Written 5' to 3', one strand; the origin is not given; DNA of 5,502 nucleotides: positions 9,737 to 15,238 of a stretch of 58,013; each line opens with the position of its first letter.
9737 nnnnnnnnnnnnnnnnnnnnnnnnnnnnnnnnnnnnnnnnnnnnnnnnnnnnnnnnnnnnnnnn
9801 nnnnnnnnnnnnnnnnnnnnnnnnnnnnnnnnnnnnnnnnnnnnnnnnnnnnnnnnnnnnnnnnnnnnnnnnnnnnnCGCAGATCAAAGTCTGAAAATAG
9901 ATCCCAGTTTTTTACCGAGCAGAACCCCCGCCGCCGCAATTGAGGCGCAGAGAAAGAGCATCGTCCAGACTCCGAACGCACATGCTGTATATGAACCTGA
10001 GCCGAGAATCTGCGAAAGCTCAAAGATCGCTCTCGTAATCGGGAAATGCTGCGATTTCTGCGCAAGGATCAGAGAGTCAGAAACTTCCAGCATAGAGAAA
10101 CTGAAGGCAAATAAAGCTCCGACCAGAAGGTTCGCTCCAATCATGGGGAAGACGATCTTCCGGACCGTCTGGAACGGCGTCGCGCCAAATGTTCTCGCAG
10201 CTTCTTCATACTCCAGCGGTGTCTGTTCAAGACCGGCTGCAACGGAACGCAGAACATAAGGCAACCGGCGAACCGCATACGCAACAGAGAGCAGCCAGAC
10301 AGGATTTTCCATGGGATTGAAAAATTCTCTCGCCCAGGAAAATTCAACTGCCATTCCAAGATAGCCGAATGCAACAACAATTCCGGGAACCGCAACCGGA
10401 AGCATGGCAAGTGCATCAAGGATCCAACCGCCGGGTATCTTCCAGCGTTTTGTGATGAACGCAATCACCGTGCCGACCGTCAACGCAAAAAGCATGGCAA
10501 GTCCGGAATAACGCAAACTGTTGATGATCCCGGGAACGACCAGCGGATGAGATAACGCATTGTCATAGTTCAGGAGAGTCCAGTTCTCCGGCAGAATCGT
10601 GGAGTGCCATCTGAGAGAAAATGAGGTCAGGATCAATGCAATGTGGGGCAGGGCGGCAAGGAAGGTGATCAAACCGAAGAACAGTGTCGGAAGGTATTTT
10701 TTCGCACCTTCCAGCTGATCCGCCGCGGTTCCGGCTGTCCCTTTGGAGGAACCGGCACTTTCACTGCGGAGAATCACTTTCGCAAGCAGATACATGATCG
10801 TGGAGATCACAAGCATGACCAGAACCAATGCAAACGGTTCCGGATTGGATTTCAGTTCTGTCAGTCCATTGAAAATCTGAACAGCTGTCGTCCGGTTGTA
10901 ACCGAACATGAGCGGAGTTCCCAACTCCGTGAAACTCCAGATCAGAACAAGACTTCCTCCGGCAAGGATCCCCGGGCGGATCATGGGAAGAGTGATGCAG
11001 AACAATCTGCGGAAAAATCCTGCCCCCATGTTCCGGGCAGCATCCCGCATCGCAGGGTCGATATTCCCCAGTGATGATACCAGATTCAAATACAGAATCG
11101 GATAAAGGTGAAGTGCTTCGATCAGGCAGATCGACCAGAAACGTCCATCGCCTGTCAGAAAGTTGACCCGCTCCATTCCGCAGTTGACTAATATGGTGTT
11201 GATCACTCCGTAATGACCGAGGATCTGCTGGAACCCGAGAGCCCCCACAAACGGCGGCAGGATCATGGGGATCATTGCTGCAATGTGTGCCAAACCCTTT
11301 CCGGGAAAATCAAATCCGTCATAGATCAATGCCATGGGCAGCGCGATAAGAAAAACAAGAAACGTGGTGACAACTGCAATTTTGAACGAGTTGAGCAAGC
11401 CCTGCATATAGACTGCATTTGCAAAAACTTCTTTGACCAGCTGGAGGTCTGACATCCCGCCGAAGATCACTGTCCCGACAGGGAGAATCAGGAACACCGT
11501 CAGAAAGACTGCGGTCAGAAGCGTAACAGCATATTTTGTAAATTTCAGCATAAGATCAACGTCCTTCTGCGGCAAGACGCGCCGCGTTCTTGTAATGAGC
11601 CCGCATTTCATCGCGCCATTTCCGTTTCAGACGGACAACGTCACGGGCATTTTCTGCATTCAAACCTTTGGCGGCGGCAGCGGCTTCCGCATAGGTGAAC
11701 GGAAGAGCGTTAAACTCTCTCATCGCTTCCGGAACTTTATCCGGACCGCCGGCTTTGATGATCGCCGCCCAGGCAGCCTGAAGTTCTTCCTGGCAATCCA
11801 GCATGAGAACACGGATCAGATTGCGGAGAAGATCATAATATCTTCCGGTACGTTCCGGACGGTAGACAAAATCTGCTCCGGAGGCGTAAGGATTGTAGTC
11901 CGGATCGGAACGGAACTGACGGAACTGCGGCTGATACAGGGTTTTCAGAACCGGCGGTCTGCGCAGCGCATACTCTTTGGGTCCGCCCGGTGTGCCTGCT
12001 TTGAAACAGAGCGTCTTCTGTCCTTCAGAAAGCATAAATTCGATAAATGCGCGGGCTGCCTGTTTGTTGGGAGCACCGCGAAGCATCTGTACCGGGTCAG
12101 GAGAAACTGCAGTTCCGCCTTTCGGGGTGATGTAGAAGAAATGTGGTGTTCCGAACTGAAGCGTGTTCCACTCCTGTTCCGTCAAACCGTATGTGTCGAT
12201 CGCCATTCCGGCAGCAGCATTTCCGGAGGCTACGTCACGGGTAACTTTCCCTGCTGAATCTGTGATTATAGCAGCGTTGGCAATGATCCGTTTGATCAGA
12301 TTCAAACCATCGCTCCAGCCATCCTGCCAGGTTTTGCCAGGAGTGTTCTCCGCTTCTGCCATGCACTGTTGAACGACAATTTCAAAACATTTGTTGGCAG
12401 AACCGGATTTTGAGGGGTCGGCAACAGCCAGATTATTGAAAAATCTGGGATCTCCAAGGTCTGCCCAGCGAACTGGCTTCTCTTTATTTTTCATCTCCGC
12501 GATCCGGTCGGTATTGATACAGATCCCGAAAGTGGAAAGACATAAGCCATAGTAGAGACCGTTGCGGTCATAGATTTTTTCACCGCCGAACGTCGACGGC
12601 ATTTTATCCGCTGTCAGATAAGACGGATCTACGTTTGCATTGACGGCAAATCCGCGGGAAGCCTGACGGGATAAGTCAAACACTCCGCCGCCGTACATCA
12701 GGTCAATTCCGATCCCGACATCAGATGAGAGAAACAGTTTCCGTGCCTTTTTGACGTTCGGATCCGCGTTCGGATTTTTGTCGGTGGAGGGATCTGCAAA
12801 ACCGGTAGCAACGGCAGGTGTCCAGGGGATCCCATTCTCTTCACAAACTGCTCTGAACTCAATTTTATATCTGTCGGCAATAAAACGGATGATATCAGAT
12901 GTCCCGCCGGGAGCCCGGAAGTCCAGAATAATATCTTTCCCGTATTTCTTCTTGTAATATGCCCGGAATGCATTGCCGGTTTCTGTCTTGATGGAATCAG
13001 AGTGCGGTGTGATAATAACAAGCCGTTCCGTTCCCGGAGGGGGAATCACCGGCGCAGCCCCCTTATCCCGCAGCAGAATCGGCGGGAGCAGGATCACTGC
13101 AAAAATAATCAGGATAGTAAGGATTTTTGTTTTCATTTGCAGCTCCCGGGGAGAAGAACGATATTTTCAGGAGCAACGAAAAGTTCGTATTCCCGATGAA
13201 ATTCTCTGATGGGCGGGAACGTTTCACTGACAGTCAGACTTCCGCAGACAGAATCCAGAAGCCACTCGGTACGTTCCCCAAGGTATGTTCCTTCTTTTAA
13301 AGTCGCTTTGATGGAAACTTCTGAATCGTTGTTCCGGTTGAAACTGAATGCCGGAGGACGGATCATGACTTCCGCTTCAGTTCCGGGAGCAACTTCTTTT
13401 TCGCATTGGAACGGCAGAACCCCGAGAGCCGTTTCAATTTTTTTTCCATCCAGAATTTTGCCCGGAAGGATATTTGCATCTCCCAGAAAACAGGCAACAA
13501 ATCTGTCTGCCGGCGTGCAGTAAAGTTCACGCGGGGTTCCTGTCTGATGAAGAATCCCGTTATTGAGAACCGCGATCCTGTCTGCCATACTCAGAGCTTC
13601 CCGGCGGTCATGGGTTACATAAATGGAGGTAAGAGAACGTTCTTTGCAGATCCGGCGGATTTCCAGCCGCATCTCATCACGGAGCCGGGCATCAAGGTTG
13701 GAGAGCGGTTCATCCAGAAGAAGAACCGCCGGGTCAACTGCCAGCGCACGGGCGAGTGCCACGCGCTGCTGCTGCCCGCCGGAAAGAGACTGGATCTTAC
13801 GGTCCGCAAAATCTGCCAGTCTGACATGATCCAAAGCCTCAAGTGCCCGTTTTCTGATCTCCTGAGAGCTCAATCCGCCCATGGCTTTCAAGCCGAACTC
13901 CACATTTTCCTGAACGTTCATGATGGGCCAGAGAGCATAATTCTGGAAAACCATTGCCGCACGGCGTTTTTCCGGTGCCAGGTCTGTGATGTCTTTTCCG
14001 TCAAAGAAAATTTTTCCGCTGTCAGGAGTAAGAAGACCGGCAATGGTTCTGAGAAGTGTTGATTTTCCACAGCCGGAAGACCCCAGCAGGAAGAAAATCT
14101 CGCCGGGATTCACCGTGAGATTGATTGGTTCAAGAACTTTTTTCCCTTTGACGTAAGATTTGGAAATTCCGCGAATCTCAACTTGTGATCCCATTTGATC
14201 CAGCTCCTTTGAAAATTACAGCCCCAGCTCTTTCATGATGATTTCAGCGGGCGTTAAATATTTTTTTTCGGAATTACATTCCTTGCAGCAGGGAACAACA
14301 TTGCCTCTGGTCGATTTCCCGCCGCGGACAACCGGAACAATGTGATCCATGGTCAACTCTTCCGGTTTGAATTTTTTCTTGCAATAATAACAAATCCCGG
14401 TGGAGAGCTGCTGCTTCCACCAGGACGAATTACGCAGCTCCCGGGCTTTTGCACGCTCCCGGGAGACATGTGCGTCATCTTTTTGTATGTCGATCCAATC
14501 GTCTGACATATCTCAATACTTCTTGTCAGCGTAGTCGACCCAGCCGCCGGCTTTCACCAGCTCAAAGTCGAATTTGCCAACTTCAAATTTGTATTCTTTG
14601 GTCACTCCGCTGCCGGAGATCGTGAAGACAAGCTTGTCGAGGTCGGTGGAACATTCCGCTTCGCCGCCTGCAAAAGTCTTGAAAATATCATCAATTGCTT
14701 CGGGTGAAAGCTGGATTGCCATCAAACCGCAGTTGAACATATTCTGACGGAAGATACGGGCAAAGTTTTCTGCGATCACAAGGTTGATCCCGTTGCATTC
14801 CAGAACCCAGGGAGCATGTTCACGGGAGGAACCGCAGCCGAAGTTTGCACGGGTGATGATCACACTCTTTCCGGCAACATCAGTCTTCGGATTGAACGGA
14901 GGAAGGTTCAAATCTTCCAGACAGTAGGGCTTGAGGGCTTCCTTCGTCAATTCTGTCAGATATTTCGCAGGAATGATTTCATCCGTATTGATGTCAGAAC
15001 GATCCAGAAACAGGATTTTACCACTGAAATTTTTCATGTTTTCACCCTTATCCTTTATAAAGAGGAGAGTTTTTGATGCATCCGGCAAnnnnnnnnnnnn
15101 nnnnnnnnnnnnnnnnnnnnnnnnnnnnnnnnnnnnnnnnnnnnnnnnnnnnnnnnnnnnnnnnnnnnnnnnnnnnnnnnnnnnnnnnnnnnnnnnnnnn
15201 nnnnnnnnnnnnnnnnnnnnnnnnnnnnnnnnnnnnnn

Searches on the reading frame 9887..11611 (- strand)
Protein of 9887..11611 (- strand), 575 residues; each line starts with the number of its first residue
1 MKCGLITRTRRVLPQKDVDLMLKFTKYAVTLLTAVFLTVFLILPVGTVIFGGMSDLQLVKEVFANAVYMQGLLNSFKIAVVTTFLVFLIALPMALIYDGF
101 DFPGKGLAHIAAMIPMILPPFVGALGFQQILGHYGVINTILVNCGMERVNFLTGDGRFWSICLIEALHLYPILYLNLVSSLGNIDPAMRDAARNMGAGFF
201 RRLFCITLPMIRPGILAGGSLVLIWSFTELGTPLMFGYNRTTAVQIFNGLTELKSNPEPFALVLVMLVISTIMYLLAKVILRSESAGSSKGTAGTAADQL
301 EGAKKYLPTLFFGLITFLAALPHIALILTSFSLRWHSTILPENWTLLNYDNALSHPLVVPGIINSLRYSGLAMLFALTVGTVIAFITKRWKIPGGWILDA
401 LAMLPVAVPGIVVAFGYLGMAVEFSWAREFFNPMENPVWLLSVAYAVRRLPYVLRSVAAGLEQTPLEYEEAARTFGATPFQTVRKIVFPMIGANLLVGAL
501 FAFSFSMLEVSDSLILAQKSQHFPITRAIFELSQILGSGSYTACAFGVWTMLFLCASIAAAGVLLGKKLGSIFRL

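Call 7: search_protein_families(library=pfam, proteins=[window:9887-11611:-], max_evalue=0.001)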
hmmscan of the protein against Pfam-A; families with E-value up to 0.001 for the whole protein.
window:9887-11611:- (575 aa): 1 family
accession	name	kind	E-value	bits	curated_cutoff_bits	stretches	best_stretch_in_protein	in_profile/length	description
PF00528.27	BPD_transp_1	-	6.4e-18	65.6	26.4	2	379-558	4-174/184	Binding-protein-dependent transport system inner membrane component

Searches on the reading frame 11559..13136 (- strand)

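Call 8: search_protein_families(library=pfam, proteins=[window:11559-13136:-], max_evalue=0.001)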
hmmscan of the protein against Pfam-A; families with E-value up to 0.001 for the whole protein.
window:11559-13136:- (526 aa): 4 families
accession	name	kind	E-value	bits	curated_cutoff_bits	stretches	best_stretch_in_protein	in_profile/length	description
PF13343.11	SBP_bac_6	-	3.5e-17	63.1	24.6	1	176-383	38-218/245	Bacterial extracellular solute-binding protein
PF13531.11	SBP_bac_11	-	4.7e-10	40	25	1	217-374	89-219/227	Bacterial extracellular solute-binding protein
PF13416.11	SBP_bac_8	-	1.4e-08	35.3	27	1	174-372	66-247/279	Bacterial extracellular solute-binding protein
PF01547.30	SBP_bac_1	-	1e-07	32.7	26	1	267-374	187-306/307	Bacterial extracellular solute-binding protein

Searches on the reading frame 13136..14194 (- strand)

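Call 8: search_protein_families(library=pfam, proteins=[window:13136-14194:-], max_evalue=0.001)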
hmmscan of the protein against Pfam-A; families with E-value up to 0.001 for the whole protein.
window:13136-14194:- (353 aa): 4 families
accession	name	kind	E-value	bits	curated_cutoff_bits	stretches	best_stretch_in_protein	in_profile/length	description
PF00005.33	ABC_tran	-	9.8e-41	140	25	1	21-164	1-136/137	ABC transporter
PF13304.12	AAA_21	-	9e-06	26.4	27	0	134-196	235-299/304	AAA domain, putative AbiEii toxin, Type IV TA system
PF13555.12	AAA_29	-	7.2e-05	22.9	27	1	27-63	18-53/61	P-loop containing region of AAA domain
PF02463.25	SMC_N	-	0.0003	20.7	40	1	32-207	25-208/220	RecF/RecN/SMC N terminal domain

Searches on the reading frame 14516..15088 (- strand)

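Call 8: search_protein_families(library=pfam, proteins=[window:14516-15088:-], max_evalue=0.001)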
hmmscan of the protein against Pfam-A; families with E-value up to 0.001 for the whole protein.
window:14516-15088:- (191 aa): 1 family
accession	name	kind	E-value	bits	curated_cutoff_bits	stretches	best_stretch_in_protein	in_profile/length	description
PF00694.25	Aconitase_C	-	2.6e-20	73.5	22.8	1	65-129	65-130/131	Aconitase C-terminal domain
